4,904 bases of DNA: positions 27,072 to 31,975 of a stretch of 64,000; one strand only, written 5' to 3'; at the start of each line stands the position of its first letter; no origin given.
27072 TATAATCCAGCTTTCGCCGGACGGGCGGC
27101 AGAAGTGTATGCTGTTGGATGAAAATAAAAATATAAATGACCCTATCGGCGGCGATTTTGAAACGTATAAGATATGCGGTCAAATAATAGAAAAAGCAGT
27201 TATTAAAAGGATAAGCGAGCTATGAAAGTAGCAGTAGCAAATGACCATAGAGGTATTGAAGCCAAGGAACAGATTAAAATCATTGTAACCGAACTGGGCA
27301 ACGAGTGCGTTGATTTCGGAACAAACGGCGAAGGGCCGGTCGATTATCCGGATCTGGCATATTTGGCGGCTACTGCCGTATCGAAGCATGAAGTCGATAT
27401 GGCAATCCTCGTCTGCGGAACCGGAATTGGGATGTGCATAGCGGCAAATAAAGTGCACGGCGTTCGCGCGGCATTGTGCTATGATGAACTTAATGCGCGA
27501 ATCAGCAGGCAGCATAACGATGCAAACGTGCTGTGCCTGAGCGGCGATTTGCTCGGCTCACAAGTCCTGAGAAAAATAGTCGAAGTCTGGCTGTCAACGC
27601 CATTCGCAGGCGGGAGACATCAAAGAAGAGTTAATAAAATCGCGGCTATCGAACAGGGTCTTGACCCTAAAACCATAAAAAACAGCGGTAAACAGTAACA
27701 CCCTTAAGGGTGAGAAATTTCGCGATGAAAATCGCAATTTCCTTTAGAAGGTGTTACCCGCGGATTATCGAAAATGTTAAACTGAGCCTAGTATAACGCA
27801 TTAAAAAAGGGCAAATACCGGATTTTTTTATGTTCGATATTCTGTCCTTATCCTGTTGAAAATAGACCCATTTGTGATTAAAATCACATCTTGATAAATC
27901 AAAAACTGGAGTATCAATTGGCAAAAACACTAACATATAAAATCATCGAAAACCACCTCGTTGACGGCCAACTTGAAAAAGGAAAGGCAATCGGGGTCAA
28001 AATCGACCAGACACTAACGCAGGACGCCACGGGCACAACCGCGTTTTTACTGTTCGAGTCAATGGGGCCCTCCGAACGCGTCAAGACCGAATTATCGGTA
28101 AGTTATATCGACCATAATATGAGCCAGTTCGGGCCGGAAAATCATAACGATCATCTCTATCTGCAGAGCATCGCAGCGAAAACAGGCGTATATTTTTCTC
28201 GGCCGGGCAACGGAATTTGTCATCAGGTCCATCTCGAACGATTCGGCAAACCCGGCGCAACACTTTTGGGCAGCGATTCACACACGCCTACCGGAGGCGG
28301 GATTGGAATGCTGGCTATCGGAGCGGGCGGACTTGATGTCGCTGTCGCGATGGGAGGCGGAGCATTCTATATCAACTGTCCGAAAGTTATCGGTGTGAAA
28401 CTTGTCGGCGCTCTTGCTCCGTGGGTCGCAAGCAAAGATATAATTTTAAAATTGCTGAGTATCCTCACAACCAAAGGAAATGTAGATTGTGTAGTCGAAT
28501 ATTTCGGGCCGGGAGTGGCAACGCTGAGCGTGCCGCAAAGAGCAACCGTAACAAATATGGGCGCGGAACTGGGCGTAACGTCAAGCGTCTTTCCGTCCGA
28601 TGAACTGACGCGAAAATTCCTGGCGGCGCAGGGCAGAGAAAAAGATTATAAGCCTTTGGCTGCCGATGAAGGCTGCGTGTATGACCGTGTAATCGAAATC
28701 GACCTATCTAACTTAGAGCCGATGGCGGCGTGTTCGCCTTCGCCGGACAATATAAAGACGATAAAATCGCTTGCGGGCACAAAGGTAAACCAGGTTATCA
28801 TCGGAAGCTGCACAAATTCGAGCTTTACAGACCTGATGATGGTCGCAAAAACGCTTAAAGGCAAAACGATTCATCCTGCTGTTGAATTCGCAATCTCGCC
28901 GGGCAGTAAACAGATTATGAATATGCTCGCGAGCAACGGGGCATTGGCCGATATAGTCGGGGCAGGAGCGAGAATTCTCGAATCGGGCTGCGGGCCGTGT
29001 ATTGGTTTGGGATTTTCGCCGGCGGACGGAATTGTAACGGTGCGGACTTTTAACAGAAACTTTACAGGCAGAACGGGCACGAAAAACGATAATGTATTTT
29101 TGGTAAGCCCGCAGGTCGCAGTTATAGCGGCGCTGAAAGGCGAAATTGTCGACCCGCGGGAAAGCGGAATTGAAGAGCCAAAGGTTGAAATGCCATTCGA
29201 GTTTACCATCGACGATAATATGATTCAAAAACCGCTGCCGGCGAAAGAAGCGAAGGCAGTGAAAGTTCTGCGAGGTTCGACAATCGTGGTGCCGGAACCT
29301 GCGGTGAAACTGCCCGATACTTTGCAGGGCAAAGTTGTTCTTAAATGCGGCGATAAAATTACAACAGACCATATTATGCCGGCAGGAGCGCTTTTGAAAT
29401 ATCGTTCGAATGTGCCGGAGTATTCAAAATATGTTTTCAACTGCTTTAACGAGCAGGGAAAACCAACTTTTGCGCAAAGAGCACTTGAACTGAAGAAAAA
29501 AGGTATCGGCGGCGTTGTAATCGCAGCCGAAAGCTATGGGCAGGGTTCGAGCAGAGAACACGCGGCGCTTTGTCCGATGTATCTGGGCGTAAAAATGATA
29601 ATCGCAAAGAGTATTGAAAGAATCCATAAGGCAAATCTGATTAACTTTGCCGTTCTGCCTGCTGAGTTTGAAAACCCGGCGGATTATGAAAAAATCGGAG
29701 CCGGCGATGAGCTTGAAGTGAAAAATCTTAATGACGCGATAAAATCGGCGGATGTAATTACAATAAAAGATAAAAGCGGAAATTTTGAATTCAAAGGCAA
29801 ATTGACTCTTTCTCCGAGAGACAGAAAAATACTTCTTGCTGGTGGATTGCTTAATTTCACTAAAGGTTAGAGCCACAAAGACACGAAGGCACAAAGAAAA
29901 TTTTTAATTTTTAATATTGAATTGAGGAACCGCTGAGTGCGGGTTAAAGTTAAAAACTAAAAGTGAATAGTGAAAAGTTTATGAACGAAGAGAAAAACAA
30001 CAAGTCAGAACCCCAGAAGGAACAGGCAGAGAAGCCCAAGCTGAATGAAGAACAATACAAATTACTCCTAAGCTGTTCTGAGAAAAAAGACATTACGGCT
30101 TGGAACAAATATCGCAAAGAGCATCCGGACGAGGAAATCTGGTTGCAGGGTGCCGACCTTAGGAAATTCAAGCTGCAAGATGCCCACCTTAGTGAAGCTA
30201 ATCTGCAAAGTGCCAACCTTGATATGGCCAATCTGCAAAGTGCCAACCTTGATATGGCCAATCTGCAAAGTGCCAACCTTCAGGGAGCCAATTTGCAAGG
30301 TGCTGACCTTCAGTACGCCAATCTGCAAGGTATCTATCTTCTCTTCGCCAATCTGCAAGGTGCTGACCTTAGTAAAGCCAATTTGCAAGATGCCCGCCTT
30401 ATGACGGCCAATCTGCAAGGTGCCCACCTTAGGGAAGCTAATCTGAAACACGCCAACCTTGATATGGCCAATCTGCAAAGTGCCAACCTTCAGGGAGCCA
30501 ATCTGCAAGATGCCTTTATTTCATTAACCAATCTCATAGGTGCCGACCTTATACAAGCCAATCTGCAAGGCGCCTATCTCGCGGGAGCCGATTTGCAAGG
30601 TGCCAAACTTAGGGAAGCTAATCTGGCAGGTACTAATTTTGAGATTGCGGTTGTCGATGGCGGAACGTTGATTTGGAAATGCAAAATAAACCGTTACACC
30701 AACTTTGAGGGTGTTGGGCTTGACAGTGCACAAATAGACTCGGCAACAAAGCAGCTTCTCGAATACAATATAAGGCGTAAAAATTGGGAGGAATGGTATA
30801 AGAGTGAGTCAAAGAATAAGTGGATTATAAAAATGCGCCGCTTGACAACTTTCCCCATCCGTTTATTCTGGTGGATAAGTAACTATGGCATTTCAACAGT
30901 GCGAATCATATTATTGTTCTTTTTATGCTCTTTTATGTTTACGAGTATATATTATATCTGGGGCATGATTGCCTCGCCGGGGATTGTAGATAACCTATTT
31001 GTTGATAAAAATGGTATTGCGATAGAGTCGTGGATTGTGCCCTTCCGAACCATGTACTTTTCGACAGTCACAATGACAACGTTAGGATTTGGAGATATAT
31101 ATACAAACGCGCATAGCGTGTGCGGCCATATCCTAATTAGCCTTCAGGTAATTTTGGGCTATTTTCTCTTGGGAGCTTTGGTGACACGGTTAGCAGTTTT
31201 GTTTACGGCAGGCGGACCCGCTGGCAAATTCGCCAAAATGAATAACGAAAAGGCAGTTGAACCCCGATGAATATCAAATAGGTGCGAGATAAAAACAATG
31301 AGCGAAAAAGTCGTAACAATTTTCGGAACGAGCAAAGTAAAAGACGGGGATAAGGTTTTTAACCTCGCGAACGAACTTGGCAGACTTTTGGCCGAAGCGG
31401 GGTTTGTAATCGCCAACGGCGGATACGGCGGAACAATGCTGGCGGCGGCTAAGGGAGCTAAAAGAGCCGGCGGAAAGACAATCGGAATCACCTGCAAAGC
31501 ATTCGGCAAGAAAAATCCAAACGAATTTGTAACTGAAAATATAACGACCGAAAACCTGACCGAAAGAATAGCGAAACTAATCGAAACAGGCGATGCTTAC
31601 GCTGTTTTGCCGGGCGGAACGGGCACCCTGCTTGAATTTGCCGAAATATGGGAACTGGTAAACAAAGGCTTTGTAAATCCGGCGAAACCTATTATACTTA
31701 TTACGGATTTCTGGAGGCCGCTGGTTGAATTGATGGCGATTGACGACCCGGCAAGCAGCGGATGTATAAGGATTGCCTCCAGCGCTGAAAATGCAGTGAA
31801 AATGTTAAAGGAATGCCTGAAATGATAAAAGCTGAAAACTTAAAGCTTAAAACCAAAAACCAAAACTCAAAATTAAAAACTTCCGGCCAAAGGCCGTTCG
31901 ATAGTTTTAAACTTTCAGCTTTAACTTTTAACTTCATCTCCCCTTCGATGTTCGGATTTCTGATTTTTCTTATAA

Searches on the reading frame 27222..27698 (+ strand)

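Call 56: search_protein_families(library=pfam, proteins=[window:27222-27698:+], max_evalue=0.0001)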
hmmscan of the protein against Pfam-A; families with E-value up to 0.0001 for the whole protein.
window:27222-27698:+ (158 aa): 1 family
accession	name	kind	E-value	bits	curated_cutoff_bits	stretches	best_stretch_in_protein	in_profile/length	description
PF02502.23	LacAB_rpiB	-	1e-52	178.2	24.7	1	3-140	1-138/138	Ribose/Galactose Isomerase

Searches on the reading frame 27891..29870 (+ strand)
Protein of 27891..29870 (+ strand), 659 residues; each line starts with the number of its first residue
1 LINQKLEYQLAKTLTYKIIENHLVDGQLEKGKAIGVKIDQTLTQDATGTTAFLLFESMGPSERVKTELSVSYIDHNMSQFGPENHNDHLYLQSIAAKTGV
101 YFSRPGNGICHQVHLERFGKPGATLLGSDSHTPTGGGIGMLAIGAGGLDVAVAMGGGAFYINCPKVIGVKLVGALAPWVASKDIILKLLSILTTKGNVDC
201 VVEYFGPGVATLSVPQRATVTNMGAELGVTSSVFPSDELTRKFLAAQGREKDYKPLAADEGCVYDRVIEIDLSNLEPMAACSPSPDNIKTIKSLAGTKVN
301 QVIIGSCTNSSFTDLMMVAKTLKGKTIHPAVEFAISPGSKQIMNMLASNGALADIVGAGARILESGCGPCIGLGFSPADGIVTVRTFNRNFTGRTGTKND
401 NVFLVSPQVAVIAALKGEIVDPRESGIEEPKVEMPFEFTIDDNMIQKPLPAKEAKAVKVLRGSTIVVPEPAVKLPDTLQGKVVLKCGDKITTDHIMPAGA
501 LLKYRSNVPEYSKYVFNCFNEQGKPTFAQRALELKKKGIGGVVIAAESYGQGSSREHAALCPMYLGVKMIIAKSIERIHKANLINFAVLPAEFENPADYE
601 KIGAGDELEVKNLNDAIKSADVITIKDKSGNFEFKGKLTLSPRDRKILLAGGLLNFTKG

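Call 56: search_protein_families(library=pfam, proteins=[window:27891-29870:+], max_evalue=0.0001)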
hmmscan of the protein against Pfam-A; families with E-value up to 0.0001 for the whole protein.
window:27891-29870:+ (659 aa): 2 families
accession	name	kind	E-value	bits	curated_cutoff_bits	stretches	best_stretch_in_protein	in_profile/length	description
PF00330.25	Aconitase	-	3.3e-103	346.6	28.7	1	17-417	2-463/463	Aconitase family (aconitate hydratase)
PF00694.25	Aconitase_C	-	1.1e-19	71.5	22.8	1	521-595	56-130/131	Aconitase C-terminal domain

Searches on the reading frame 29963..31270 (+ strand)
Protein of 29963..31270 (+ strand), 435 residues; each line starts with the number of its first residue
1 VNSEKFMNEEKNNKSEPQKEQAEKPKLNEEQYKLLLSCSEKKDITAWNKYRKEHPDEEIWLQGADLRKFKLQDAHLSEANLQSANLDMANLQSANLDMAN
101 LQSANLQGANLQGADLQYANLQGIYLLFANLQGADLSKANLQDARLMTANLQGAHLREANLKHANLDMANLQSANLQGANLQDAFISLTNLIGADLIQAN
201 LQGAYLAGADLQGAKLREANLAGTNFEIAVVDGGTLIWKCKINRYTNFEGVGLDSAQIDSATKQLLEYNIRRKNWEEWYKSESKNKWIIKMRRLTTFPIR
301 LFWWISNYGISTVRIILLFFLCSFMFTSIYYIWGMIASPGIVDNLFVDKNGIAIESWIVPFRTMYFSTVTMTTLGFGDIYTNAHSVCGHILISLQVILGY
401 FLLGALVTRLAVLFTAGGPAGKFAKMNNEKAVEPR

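Call 56: search_protein_families(library=pfam, proteins=[window:29963-31270:+], max_evalue=0.0001)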
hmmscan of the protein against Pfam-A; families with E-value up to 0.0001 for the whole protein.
window:29963-31270:+ (435 aa): 4 families
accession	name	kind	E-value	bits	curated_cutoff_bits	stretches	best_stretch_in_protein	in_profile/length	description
PF00805.28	Pentapeptide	-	7.3e-43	144.1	20.2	5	190-227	2-39/40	Pentapeptide repeats (8 copies)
PF13599.13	Pentapeptide_4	-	2.7e-20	72.7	38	2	130-194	12-76/78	Pentapeptide repeat region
PF13576.12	Pentapeptide_3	-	2.3e-09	37.7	27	0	77-119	2-47/48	Pentapeptide repeats (9 copies)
PF07885.22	Ion_trans_2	-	1.3e-05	25.4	22.5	1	357-414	20-77/79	Ion channel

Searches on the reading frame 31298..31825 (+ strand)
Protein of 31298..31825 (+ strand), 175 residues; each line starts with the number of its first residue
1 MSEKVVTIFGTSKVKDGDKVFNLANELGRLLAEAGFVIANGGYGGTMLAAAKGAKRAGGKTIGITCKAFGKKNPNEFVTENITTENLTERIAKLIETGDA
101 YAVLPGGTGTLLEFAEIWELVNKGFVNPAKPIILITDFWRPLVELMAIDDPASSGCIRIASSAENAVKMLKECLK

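Call 56: search_protein_families(library=pfam, proteins=[window:31298-31825:+], max_evalue=0.0001)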
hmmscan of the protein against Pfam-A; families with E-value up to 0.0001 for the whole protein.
window:31298-31825:+ (175 aa): 2 families
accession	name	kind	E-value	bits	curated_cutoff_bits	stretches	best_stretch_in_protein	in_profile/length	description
PF03641.19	Lysine_decarbox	-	2.4e-20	73.5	27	1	47-171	1-129/131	Possible lysine decarboxylase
PF18306.6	LDcluster4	-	2.4e-19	69.9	26.3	1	5-119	3-115/151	SLOG cluster4 family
